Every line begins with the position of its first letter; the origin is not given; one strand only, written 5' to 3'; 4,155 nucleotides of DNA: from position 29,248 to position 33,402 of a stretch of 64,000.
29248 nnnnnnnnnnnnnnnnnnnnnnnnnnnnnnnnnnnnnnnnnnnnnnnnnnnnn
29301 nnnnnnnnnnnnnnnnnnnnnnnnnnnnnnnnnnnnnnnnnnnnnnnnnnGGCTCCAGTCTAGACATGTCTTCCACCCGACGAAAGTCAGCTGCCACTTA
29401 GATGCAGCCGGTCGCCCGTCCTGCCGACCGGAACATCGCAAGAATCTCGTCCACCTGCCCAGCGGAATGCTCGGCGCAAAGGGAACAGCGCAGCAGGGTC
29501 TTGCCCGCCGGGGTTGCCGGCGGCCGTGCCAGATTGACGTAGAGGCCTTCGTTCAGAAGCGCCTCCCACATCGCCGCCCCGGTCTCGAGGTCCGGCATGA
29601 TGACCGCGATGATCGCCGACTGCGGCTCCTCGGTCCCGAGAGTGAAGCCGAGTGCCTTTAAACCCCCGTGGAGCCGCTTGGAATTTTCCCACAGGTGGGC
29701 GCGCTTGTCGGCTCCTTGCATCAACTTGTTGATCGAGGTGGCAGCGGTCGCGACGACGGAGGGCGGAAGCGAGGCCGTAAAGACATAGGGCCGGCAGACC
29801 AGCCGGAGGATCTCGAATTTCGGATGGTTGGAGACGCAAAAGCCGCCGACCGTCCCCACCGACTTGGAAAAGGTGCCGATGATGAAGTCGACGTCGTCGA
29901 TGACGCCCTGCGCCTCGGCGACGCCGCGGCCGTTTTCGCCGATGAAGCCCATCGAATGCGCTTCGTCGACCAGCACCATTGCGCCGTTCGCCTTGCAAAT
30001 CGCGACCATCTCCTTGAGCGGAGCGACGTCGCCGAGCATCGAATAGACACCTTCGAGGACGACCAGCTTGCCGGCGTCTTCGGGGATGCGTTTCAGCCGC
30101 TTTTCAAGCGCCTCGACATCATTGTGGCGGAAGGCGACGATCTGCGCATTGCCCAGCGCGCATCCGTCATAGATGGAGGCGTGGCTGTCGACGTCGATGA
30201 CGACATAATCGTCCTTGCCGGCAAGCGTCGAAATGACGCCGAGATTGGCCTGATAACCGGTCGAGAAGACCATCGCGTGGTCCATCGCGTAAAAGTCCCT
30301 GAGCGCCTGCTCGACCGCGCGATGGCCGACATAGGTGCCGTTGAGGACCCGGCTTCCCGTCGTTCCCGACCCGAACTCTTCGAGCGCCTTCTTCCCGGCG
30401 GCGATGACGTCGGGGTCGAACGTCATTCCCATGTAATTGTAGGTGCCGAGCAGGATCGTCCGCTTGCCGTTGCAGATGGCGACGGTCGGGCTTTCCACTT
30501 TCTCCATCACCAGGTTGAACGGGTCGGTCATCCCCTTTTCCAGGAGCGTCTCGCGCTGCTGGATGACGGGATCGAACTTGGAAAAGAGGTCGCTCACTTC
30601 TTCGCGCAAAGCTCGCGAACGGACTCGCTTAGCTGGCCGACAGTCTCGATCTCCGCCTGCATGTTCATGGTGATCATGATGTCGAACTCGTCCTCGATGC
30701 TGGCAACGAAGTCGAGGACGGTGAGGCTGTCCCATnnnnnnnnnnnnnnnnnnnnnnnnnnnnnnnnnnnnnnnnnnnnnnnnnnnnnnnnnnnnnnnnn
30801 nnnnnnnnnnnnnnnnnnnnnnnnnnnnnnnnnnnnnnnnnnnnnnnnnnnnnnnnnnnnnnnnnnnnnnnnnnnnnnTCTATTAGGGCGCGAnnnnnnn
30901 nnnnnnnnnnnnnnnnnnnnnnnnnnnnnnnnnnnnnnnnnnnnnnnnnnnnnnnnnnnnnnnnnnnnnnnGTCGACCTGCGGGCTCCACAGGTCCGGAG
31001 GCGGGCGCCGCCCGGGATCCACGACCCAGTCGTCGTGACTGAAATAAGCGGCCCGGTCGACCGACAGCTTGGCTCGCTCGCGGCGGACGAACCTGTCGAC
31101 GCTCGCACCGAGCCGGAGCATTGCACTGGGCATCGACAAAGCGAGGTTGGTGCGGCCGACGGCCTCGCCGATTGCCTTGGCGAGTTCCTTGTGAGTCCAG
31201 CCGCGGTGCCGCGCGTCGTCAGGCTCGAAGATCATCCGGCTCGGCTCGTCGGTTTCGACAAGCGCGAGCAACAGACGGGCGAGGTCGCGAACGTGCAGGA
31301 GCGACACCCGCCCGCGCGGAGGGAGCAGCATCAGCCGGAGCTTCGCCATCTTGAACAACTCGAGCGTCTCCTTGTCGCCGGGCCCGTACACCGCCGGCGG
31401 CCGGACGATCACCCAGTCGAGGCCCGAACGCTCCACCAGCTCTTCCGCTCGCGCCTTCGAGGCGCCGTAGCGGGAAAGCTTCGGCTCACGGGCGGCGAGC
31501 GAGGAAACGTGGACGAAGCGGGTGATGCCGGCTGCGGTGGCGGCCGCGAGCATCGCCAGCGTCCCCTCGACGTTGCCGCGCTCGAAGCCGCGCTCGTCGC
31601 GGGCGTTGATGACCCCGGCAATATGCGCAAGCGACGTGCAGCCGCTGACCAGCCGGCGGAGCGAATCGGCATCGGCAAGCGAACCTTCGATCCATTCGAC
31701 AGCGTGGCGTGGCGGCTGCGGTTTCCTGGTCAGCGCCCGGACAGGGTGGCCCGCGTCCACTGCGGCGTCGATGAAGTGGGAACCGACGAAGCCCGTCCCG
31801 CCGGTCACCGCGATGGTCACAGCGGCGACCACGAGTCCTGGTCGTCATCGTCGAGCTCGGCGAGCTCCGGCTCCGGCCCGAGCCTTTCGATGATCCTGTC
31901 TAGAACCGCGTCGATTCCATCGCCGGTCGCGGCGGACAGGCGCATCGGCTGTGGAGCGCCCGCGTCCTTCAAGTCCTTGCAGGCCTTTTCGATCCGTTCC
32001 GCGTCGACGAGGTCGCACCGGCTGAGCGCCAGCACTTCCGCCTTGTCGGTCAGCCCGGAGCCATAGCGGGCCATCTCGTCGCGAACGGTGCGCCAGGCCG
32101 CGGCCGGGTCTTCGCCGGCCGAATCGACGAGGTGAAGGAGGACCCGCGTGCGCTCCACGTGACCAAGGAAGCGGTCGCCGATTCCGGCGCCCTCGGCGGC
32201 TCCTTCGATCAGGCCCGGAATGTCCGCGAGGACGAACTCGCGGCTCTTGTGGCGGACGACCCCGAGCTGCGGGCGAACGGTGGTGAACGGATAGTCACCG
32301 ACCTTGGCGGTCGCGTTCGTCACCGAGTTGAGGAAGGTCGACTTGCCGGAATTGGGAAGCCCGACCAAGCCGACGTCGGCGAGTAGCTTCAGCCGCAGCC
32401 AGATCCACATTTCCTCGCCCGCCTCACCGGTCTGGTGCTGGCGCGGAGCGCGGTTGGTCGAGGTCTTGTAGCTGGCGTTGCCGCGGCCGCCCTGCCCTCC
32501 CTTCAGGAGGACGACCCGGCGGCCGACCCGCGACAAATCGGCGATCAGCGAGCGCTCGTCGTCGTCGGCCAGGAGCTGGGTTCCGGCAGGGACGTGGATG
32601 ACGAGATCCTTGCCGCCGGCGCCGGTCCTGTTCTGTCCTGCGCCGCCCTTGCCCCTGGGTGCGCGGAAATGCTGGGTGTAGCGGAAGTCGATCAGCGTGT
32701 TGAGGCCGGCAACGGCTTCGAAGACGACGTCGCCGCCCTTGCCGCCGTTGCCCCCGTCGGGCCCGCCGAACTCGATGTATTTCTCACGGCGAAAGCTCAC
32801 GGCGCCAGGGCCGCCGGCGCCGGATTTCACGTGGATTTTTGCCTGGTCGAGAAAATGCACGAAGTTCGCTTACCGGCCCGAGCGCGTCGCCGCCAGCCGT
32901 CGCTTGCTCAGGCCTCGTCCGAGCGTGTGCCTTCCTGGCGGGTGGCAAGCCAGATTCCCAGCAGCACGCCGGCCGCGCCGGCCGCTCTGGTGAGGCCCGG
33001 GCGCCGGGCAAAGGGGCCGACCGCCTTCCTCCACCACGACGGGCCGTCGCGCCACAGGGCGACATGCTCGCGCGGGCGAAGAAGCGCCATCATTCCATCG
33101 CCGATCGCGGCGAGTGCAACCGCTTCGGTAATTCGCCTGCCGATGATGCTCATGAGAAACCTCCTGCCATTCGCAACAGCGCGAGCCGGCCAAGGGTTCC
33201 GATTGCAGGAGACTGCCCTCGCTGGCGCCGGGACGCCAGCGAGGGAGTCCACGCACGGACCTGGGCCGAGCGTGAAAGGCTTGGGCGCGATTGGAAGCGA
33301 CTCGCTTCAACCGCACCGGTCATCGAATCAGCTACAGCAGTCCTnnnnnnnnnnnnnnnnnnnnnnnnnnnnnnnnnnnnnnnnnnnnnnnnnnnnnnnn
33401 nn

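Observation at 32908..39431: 6.5-kb accessory module splits the GNAT-obg neighbourhood: two-component pair, novel secreted protein and TonB receptor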

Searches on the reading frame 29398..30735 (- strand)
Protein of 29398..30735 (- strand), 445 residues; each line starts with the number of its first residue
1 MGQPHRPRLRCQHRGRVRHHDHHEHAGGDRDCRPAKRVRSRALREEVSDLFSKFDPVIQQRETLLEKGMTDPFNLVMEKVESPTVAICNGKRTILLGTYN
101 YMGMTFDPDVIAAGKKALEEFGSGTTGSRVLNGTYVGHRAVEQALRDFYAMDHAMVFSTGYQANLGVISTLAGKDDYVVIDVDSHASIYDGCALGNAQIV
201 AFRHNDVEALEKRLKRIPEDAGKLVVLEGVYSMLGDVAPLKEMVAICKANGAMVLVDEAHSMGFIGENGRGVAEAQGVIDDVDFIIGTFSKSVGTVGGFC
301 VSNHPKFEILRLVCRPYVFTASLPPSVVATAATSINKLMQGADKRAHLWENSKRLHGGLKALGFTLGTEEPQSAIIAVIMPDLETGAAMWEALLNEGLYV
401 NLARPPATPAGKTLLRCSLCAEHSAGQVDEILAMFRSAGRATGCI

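Call 3: search_protein_families(library=pfam, proteins=[window:29398-30735:-], max_evalue=0.01)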
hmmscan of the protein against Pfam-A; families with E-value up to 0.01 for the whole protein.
window:29398-30735:- (445 aa): 4 families
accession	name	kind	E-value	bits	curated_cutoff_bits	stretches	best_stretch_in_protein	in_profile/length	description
PF00155.27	Aminotran_1_2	-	9.5e-54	183.4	19.7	1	93-433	3-359/361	Aminotransferase class I and II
PF01212.27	Beta_elim_lyase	-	1.2e-07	31.8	27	1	139-327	35-215/288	Beta-eliminating lyase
PF00266.25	Aminotran_5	-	8.8e-07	28.7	21.5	1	139-263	46-181/371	Aminotransferase class-V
PF01053.26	Cys_Met_Meta_PP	-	3.1e-06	26.4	27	1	128-263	47-179/381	Cys/Met metabolism PLP-dependent enzyme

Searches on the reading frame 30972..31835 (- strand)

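Call 13: search_protein_families(library=pfam, proteins=[window:30972-31835:-], max_evalue=0.01)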
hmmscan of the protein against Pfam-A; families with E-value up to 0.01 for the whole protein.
window:30972-31835:- (288 aa): 8 families
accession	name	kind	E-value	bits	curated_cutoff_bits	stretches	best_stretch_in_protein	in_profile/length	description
PF01370.27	Epimerase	-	1.6e-25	90.3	20.9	1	8-195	1-227/240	NAD dependent epimerase/dehydratase family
PF13460.12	NAD_binding_10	-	9.6e-24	84.7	27.2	1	12-151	1-148/184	NAD(P)H-binding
PF05368.20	NmrA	-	1.2e-14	55.1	27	1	7-147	4-151/298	NmrA-like family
PF01073.25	3Beta_HSD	-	2.5e-14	53.4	22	1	9-161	1-193/280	3-beta hydroxysteroid dehydrogenase/isomerase family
PF07993.18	NAD_binding_4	-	1.1e-10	41.6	20.1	1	122-159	176-217/258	Male sterility protein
PF04321.23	RmlD_sub_bind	-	1.3e-08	34.7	27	1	7-159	2-161/287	RmlD substrate binding domain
PF16363.11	GDP_Man_Dehyd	-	7.3e-08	32.7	27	1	10-112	2-129/332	GDP-mannose 4,6 dehydratase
PF02719.21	Polysacc_synt_2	-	5.2e-05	23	20.2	1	86-134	102-149/293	Polysaccharide biosynthesis protein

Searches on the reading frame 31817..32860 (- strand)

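Call 3: search_protein_families(library=pfam, proteins=[window:31817-32860:-], max_evalue=0.01)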
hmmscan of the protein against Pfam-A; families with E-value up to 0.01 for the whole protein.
window:31817-32860:- (347 aa): 5 families
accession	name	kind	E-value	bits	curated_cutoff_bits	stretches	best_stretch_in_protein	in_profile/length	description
PF01018.28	GTP1_OBG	-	6.3e-58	195.2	27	1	5-159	2-155/155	GTP1/OBG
PF01926.29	MMR_HSR1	-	1.3e-25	90.2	21.9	1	162-274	1-106/113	50S ribosome-binding GTPase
PF02421.24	FeoB_N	-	1.1e-13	51.4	27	1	163-320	3-153/156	Ferrous iron transport protein B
PF19993.5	DO-GTPase2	-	0.0017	18.5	27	0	163-181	3-21/226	Double-GTPase 2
PF10662.15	PduV-EutP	-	0.0031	17.7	21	1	279-323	96-141/143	Ethanolamine utilisation - propanediol utilisation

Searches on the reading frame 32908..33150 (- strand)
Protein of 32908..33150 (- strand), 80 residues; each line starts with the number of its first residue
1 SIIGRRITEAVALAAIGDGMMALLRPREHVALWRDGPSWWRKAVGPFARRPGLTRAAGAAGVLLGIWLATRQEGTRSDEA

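Call 13: search_protein_families(library=pfam, proteins=[window:32908-33150:-], max_evalue=0.01)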
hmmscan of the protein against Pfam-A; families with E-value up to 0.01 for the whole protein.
window:32908-33150:- (80 aa): 1 family
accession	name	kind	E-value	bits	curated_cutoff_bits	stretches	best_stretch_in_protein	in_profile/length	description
PF13564.11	DoxX_2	-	0.0051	17.4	26.3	1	10-68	5-59/103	DoxX-like family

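Call 26: search_protein_families(library=ncbifam, proteins=[window:32908-33150:-], max_evalue=0.1)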
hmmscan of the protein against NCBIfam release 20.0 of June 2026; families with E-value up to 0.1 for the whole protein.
window:32908-33150:- (80 aa): 0 families

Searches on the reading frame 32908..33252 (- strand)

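Call 3: search_protein_families(library=pfam, proteins=[window:32908-33252:-], max_evalue=0.01)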
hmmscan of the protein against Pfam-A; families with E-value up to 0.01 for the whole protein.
window:32908-33252:- (114 aa): 1 family
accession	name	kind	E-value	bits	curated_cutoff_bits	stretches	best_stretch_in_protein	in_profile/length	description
PF13564.11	DoxX_2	-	0.0087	16.6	26.3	0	44-102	5-59/103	DoxX-like family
